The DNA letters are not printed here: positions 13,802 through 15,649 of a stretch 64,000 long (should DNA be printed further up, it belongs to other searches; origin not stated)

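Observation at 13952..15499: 516-aa intein in UvrB inserted at the Walker-A P-loop, with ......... endonuclease and an XRE-type HTH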

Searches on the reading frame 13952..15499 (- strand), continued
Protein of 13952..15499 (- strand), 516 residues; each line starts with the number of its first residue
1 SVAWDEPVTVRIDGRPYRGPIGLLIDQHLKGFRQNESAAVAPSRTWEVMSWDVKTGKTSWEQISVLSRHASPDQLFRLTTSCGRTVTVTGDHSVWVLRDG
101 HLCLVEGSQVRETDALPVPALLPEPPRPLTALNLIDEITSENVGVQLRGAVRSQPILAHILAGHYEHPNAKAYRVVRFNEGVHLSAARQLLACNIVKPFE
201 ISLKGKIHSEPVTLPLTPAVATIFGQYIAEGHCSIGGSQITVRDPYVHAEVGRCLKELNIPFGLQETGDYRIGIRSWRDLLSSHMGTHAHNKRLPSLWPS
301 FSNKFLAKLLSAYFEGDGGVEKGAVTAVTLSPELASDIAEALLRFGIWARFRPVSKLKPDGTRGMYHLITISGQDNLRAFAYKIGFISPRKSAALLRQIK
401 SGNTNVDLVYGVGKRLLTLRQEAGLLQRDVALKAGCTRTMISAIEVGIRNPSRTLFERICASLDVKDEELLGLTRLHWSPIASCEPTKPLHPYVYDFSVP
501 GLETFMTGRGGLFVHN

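Call 36: fold_search(model_id=the predicted structure, library=pdb)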
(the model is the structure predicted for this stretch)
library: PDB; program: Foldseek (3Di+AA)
matches with E <= 10: 689; with E <= 0.001: 42
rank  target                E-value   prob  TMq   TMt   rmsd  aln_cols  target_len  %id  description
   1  2cw7                  1.1e-25  1.00  0.70  0.67   7.2       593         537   17  Crystal structure of intein homing endonuclease II (released 2006-04-18)
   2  7qss                  1.2e-22  1.00  0.66  0.77   5.2       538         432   15  Crystal structure of homing endonuclease-associated TliVMA intein (C1A) (released 2022-03-30)
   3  1dq3                  6.5e-19  1.00  0.59  0.66   6.4       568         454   11  CRYSTAL STRUCTURE OF AN ARCHAEAL INTEIN-ENCODED HOMING ENDONUCLEASE PI-PFUI (released 2000-07-05)
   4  7qsu                  2.1e-18  1.00  0.56  0.76   5.6       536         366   14  Crystal structure of homing endonuclease-associated TliVMA intein (C1A, d333-339) (released 2022-03-30)
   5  7qst                  3.5e-15  1.00  0.53  0.73   6.0       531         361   13  Crystal structure of homing endonuclease-associated PhoVMA intein (C1A) (released 2022-03-30)
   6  1vde_B                2.1e-08  1.00  0.38  0.45  25.0       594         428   11  PI-SCEI, A HOMING ENDONUCLEASE WITH PROTEIN SPLICING ACTIVITY (released 1998-04-08)
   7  1ef0_A                4.5e-08  1.00  0.34  0.40  25.1       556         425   11  CRYSTAL STRUCTURE OF PI-SCEI MINIPRECURSOR (released 2000-06-07)
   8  1lws_A                6.4e-08  1.00  0.36  0.42  24.4       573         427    9  Crystal structure of the intein homing endonuclease PI-SceI bound to its recognition sequence (released 2002-09-27)
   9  5o9i_A                1.1e-07  1.00  0.21  0.61   2.4       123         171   24  Crystal structure of transcription factor IIB Mvu mini-intein (released 2017-11-01)
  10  5o9j_B                1.5e-07  1.00  0.19  0.48   3.8       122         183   23  Crystal structure of transcription factor IIB Mja mini-intein (released 2017-11-01)
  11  5o9i_B                1.7e-07  1.00  0.22  0.61   2.6       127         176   25  Crystal structure of transcription factor IIB Mvu mini-intein (released 2017-11-01)
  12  1dfa                  1.7e-07  1.00  0.36  0.44  25.2       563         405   10  CRYSTAL STRUCTURE OF PI-SCEI IN C2 SPACE GROUP (released 1999-12-08)
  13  1lwt_A                5.1e-07  1.00  0.33  0.38  26.5       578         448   12  Crystal structure of the intein homing endonuclease PI-SceI bound to its substrate DNA (Ca2+ free) (released 2002-09-27)
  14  1jva_B                6.6e-07  1.00  0.39  0.45  24.7       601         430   10  CRYSTAL STRUCTURE OF THE VMA1-DERIVED ENDONUCLEASE BEARING THE N AND C EXTEIN PROPEPTIDES (released 2002-08-29)
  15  5o9j_A                7.3e-07  1.00  0.19  0.49   3.9       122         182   23  Crystal structure of transcription factor IIB Mja mini-intein (released 2017-11-01)
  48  1at0                  1.2e-03  1.00  0.17  0.55   3.2       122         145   17  17-kDA fragment of hedgehog C-terminal autoprocessing domain (released 1997-11-12)
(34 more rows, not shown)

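Call 38: search_protein_families(library=pfam, proteins=[P0033, P0043, P0047, P0050, P0061, P0072, P0151], max_evalue=0.001)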
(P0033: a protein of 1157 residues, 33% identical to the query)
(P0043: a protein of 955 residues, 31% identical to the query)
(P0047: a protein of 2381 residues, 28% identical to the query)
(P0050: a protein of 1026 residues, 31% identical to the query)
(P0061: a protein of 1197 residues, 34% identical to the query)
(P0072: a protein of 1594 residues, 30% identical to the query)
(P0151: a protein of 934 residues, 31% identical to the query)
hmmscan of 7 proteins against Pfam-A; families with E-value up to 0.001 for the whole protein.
P0033 (1157 aa): 5 families
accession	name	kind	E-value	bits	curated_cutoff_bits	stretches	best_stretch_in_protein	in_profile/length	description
PF14528.11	LAGLIDADG_3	-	2.2e-19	69.9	22.5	1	475-558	2-82/82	LAGLIDADG-like domain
PF01935.23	DUF87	-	4.4e-17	63.4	23.2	1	837-1016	37-219/220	Helicase HerA, central domain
PF14890.11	Intein_splicing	-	9.2e-17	61.7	35.8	1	189-836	8-155/155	Intein splicing domain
PF13560.12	HTH_31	-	1.6e-05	25.5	27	1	582-628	3-50/64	Helix-turn-helix domain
PF05204.19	Hom_end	-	0.00035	21.1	21.1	0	401-439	31-71/110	Homing endonuclease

P0043 (955 aa): 5 families
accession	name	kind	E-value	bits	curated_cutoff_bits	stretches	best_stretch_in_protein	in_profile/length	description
PF14890.11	Intein_splicing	-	2.2e-18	67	35.8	1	203-714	11-155/155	Intein splicing domain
PF14528.11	LAGLIDADG_3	-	3.3e-11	43.7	22.5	1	498-578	7-82/82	LAGLIDADG-like domain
PF00022.25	Actin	-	1.2e-07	31.2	27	1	757-881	228-335/410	Actin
PF01381.28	HTH_3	-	4.3e-05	23.9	23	1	616-654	9-48/55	Helix-turn-helix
PF12844.13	HTH_19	-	0.0004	20.7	30.2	0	620-651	17-48/64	Helix-turn-helix domain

P0047 (2381 aa): 11 families
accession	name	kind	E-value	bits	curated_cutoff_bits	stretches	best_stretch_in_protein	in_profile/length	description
PF14528.11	LAGLIDADG_3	-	2.7e-70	233.1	22.5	5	1166-1243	1-82/82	LAGLIDADG-like domain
PF00493.29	MCM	-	5e-70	235.5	23.3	3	2093-2169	147-223/224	MCM P-loop domain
PF14890.11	Intein_splicing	-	7.6e-67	224.4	35.8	3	347-855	10-155/155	Intein splicing domain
PF17207.9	MCM_OB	-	1.5e-34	118.9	24.8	1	99-224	2-124/126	MCM OB domain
PF17855.7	MCM_lid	-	2.4e-26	92.5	27.4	1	2206-2288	1-84/87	MCM AAA-lid domain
PF01381.28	HTH_3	-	7e-20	71.3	23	2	680-722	1-47/55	Helix-turn-helix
PF05204.19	Hom_end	-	1.3e-12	48.3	21.1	0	565-627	3-66/110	Homing endonuclease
PF21120.3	MCM_WH_arc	-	8.7e-11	42.1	26.1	1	2318-2379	1-63/63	Archaeal MCM, winged-helix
PF01079.26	Hint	-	9.9e-10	38.8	29.7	0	396-444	62-116/213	Hint module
PF14551.11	MCM_N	-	3.9e-06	27.6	24.9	1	13-73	11-70/95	MCM N-terminal domain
PF22798.2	DUF5817_CT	-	0.00027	21.2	29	0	2341-2370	16-45/54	DUF5817, C-terminal domain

P0050 (1026 aa): 4 families
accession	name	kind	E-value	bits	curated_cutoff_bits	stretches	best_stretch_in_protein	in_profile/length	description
PF14890.11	Intein_splicing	-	6.2e-24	85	35.8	1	1-679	10-155/155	Intein splicing domain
PF14528.11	LAGLIDADG_3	-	9.9e-13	48.6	22.5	1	292-380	4-82/82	LAGLIDADG-like domain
PF01935.23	DUF87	-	8.4e-09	36.3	23.2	1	680-863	37-216/220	Helicase HerA, central domain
PF14010.12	PEPcase_2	-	0.00039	19.5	25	1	591-639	141-189/493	Phosphoenolpyruvate carboxylase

P0061 (1197 aa): 7 families
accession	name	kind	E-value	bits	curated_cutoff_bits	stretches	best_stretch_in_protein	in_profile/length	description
PF14890.11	Intein_splicing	-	2.4e-20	73.3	35.8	1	212-760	26-155/155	Intein splicing domain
PF14528.11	LAGLIDADG_3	-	3e-14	53.5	22.5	2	394-468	5-79/82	LAGLIDADG-like domain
PF01381.28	HTH_3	-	2.1e-12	47.3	23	1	507-561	1-55/55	Helix-turn-helix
PF01935.23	DUF87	-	1.5e-08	35.5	23.2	1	761-926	34-206/220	Helicase HerA, central domain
PF13560.12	HTH_31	-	2.3e-06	28.2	27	1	506-562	5-62/64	Helix-turn-helix domain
PF13384.12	HTH_23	-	2.4e-06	27.6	24.6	1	578-615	3-39/50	Homeodomain-like domain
PF09339.16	HTH_IclR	-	0.00024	21.2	22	0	581-615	7-40/52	IclR helix-turn-helix domain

P0072 (1594 aa): 5 families
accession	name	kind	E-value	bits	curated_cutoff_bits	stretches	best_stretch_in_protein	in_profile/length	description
PF14890.11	Intein_splicing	-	4.3e-39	134.2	35.8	2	371-816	32-155/155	Intein splicing domain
PF00437.27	T2SSE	-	5.7e-36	124.4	24.9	2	147-313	8-180/370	Type II/IV secretion system protein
PF14528.11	LAGLIDADG_3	-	6.2e-33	113.3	22.5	2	1131-1212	2-82/82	LAGLIDADG-like domain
PF01381.28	HTH_3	-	1.2e-05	25.7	23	1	1247-1296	1-48/55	Helix-turn-helix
PF01079.26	Hint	-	0.00039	20.5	29.7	0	923-1008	31-120/213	Hint module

P0151 (934 aa): 5 families
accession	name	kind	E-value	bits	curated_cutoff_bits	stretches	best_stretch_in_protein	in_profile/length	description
PF14528.11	LAGLIDADG_3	-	1.3e-16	61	22.5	1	294-380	1-82/82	LAGLIDADG-like domain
PF14890.11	Intein_splicing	-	3.7e-16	59.7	35.8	1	122-654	31-155/155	Intein splicing domain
PF13443.12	HTH_26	-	0.00028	21.5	22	0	490-530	1-43/63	Cro/C1-type HTH DNA-binding domain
PF13560.12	HTH_31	-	0.00083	20.1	27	0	413-463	3-54/64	Helix-turn-helix domain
PF01935.23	DUF87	-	0.00084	19.9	23.2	0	664-872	49-220/220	Helicase HerA, central domain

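Call 43: search_protein_families(library=ncbifam, proteins=[window:13952-15499:-], max_evalue=0.001)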
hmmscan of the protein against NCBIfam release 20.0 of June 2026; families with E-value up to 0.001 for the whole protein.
window:13952-15499:- (516 aa): 13 families
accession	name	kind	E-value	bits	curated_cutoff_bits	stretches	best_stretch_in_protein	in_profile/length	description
NF011491.0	PRK14898.1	equivalog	4.6e-31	107.7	783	1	1-516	76-543/860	DNA-directed RNA polymerase subunit A''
NF045703.1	rSAM_Tes_intein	exception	4.6e-23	81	1700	1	53-378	209-539/1040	tetraether lipid synthase Tes, intein-containing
NF003157.0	PRK04132.1-2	equivalog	1.3e-17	63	1103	1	303-410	263-367/864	replication factor C small subunit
NF005852.0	PRK07773.1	equivalog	1.7e-16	59.7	780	1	242-516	547-826/886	replicative DNA helicase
NF011303.0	PRK14715.1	equivalog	2.6e-14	51.3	1585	1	8-366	903-1277/1627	DNA-directed DNA polymerase II large subunit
NF003159.0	PRK04132.1-4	equivalog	4.1e-14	51.6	999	1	304-407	263-353/852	replication factor C small subunit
NF011302.0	PRK14714.1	equivalog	3.6e-09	34.7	1791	1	38-121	973-1055/1350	DNA-directed DNA polymerase II large subunit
NF011418.0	PRK14845.1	equivalog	1.3e-06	26.5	756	1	301-430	225-341/1049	translation initiation factor IF-2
TIGR01445.1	intein_Nterm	domain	4.5e-06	27.6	24.5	1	2-95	2-82/83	intein N-terminal splicing region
NF006015.0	PRK08154.1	subfamily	4.2e-05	22.8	204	1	402-473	21-92/314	anaerobic benzoate catabolism transcriptional regulator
NF041951.1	phage_RstR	subfamily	0.00011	22.4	80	1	413-472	4-63/108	RstR family transcriptional repressor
NF007408.0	PRK09943.1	equivalog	0.00015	21.4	211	1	411-453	7-49/185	HTH-type transcriptional regulator PuuR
TIGR03070.1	couple_hipB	subfamily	0.00019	21.3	71.65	1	413-450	4-41/58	type II toxin-antitoxin system Y4mF family antitoxin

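Call 44: search_solved_structures(query=A3, max_evalue=0.01, show_alignments=3)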
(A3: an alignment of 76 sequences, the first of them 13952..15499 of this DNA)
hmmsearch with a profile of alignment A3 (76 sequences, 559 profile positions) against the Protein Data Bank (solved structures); distinct sequences matched with E-value up to 0.01: 81 (the best 60 are shown).
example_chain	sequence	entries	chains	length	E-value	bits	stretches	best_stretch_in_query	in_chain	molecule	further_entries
2cw7_A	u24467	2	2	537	4.6e-51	177.4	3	17-152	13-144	Endonuclease PI-PkoII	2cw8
5o9i_A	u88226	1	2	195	4.7e-29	104.7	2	2-139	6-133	Transcription initiation factor IIB,Transcription initiation factor IIB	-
5o9j_A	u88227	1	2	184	3.1e-27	98.7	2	2-137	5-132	Transcription initiation factor IIB,Transcription initiation factor IIB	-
6rpp_A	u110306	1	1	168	5.3e-19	71.5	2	21-127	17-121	Cell division control protein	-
6rpq_A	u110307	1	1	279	5e-17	65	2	21-132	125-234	Ubiquitin-like protein SMT3,1108aa long hypothetical cell division control protein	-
2jmz_A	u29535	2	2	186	6.2e-17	64.7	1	2-141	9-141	Hypothetical protein MJ0781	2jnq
7qsu_A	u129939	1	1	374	4.9e-16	61.8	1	241-408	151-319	V-ATPase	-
7qss_A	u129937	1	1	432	5.3e-16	61.6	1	241-408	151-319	V-type ATP synthase alpha chain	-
1dq3_A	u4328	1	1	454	5.3e-13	51.7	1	334-559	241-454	ENDONUCLEASE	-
9hth_A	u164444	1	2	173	7.4e-11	44.6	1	56-127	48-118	DNA-directed DNA polymerase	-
8tac_A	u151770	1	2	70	2.6e-09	39.5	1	442-493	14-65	DBP48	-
2b5a_A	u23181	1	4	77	6.7e-08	34.9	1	442-498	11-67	C.BclI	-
1y7y_A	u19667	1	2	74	1.3e-06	30.7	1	431-497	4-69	C.AhdI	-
28tn_A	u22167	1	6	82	7.9e-06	28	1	444-499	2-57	lambda repressor-like protein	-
8bny_A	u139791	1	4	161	1.1e-05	27.6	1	444-498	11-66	Immunity repressor protein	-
1adr_A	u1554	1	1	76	0.0011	21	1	442-495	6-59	P22 C2 REPRESSOR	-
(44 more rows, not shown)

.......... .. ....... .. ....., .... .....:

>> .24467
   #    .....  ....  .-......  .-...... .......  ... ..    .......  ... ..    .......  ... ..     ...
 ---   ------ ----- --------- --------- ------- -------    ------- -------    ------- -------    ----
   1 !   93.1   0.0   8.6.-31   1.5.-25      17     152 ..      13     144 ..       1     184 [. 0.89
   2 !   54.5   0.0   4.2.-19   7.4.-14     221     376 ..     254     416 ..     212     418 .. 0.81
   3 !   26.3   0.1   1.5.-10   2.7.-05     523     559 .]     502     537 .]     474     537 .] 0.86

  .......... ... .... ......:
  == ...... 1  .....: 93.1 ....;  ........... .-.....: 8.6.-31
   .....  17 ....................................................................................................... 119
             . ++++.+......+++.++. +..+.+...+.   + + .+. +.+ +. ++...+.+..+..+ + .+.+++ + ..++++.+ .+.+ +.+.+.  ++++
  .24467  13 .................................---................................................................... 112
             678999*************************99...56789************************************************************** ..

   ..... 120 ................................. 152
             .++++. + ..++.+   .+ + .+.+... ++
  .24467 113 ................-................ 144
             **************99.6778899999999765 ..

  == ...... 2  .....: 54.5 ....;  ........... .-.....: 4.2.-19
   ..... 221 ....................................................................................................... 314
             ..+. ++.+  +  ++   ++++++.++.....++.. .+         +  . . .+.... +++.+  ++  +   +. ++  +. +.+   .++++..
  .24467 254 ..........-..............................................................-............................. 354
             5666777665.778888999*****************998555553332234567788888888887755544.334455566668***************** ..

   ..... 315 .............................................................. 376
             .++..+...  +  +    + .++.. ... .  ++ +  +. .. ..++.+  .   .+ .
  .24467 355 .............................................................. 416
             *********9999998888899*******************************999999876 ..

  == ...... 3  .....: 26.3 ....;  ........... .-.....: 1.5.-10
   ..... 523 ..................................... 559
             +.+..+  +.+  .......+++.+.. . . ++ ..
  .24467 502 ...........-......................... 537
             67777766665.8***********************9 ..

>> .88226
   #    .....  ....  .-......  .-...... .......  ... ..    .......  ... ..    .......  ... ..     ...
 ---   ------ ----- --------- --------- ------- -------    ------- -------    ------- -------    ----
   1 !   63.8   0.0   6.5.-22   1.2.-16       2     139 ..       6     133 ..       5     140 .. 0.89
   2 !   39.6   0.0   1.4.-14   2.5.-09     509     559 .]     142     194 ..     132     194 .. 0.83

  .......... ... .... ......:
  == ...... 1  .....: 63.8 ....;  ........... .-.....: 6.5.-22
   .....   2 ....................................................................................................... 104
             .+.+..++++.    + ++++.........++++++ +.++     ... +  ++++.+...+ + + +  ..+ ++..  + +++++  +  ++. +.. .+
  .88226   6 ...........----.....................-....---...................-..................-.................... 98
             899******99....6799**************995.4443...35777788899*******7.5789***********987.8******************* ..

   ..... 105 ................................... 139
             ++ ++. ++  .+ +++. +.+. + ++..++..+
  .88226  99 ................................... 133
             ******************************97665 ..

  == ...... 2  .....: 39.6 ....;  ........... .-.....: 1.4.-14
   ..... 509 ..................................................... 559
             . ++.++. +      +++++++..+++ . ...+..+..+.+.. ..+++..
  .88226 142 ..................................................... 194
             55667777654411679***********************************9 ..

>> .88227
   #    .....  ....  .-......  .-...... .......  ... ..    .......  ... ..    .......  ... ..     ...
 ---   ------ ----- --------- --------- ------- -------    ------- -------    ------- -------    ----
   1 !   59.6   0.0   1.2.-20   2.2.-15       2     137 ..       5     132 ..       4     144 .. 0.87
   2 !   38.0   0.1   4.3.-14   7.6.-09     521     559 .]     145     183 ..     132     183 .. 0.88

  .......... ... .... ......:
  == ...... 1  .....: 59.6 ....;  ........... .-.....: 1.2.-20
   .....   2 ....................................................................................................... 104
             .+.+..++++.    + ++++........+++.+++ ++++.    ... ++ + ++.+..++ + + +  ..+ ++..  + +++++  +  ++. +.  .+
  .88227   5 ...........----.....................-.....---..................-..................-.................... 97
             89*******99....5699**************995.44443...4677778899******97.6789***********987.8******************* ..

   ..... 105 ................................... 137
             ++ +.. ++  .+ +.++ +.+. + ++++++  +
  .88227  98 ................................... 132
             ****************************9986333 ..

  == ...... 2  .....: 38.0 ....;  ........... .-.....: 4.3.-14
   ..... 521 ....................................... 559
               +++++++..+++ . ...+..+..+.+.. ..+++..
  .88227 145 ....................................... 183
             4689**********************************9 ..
